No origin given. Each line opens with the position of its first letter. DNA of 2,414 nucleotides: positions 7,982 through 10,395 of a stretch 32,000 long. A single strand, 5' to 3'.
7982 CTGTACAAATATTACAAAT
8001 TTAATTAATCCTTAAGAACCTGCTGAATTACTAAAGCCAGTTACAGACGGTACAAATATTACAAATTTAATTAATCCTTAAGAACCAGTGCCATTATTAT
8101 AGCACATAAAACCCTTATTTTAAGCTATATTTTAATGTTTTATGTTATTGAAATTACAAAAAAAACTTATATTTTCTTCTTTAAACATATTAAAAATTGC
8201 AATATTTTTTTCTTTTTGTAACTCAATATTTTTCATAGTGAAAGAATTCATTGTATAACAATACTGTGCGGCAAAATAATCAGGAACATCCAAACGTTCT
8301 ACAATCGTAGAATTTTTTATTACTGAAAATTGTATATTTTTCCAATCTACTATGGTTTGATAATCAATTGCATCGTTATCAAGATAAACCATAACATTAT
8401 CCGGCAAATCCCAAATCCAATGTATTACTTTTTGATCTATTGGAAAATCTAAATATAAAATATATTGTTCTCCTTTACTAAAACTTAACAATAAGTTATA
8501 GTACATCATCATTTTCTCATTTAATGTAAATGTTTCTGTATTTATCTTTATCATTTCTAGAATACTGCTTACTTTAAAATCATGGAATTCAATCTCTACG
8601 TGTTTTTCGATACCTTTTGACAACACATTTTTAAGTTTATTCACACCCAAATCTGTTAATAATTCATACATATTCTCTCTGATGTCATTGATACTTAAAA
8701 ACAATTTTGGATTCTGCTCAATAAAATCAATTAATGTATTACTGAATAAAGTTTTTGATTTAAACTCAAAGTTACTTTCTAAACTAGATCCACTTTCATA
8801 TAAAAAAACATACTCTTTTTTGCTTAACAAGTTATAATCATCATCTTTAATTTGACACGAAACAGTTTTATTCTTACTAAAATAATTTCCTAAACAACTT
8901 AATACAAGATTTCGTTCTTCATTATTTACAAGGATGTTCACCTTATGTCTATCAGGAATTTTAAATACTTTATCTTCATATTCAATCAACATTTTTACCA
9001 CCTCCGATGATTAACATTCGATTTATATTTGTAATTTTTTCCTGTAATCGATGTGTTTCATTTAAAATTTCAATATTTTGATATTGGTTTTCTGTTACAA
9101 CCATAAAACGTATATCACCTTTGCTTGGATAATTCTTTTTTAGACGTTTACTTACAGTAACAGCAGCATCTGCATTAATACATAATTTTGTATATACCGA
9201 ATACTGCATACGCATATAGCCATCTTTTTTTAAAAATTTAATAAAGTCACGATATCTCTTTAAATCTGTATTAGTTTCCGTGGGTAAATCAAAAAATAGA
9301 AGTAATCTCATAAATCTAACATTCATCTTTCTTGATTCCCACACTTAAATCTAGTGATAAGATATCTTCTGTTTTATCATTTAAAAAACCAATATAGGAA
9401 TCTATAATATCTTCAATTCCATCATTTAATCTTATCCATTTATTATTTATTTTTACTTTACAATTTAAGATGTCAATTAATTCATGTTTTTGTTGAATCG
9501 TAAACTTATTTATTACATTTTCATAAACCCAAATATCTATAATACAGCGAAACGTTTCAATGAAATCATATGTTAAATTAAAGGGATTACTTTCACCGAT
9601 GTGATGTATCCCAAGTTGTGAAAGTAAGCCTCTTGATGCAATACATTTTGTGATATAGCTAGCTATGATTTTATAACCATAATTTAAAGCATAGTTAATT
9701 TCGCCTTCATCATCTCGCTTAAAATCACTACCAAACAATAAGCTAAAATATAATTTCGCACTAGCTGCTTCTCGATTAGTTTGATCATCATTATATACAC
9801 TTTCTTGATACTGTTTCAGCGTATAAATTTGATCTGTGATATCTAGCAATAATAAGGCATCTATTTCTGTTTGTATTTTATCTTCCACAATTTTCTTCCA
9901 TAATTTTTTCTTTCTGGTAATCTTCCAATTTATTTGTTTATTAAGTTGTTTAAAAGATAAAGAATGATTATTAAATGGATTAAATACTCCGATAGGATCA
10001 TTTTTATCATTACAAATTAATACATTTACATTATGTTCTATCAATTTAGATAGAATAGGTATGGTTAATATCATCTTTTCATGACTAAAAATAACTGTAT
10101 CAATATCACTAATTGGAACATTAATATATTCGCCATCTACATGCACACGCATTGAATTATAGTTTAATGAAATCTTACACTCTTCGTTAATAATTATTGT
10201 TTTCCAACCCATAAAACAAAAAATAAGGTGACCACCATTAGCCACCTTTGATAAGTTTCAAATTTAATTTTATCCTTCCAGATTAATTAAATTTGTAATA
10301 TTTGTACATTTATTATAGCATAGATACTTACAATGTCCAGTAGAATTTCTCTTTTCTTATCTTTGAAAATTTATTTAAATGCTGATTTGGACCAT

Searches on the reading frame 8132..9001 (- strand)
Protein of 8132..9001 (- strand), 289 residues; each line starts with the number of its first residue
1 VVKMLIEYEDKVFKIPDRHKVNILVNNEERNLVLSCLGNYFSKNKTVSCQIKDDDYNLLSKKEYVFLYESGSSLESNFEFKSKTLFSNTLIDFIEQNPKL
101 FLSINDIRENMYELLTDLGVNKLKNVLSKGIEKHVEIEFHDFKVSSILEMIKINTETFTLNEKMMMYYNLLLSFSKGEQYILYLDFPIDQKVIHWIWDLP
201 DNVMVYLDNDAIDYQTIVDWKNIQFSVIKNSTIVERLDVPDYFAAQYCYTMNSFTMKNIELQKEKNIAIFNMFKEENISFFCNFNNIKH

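Call 75: search_protein_families(library=pfam, proteins=[window:8132-9001:-], max_evalue=0.001)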
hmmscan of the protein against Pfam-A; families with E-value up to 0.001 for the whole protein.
window:8132-9001:- (289 aa): 0 families

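Call 76: search_protein_families(library=padloc, proteins=[window:8132-9001:-], max_evalue=0.001)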
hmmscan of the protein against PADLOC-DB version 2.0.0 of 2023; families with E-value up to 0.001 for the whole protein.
window:8132-9001:- (289 aa): 0 families

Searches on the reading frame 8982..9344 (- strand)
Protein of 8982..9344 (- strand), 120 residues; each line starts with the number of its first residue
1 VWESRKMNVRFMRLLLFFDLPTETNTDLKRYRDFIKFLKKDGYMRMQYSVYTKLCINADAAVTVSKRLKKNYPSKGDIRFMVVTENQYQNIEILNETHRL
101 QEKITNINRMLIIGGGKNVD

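Call 75: search_protein_families(library=pfam, proteins=[window:8982-9344:-], max_evalue=0.001)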
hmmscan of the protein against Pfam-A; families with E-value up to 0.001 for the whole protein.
window:8982-9344:- (120 aa): 1 family
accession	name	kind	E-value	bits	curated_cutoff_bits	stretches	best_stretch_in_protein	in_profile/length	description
PF09827.14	CRISPR_Cas2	-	1.4e-18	67.3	23.8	1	12-90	1-73/74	CRISPR associated protein Cas2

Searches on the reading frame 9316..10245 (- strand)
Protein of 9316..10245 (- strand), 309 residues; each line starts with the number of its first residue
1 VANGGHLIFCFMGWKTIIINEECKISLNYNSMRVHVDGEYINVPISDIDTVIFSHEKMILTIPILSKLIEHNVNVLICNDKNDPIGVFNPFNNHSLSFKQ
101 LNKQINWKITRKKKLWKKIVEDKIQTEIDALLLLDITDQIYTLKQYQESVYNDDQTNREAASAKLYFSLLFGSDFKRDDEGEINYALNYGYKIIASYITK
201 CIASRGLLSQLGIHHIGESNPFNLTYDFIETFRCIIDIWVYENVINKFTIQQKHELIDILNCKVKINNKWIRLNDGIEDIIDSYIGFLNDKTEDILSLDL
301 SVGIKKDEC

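Call 75: search_protein_families(library=pfam, proteins=[window:9316-10245:-], max_evalue=0.001)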
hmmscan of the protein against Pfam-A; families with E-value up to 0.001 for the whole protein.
window:9316-10245:- (309 aa): 1 family
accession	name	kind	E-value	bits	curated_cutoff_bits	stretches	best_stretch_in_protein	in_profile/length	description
PF01867.21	Cas_Cas1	-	2.3e-21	76.6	22.3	1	17-254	2-259/283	CRISPR associated protein Cas1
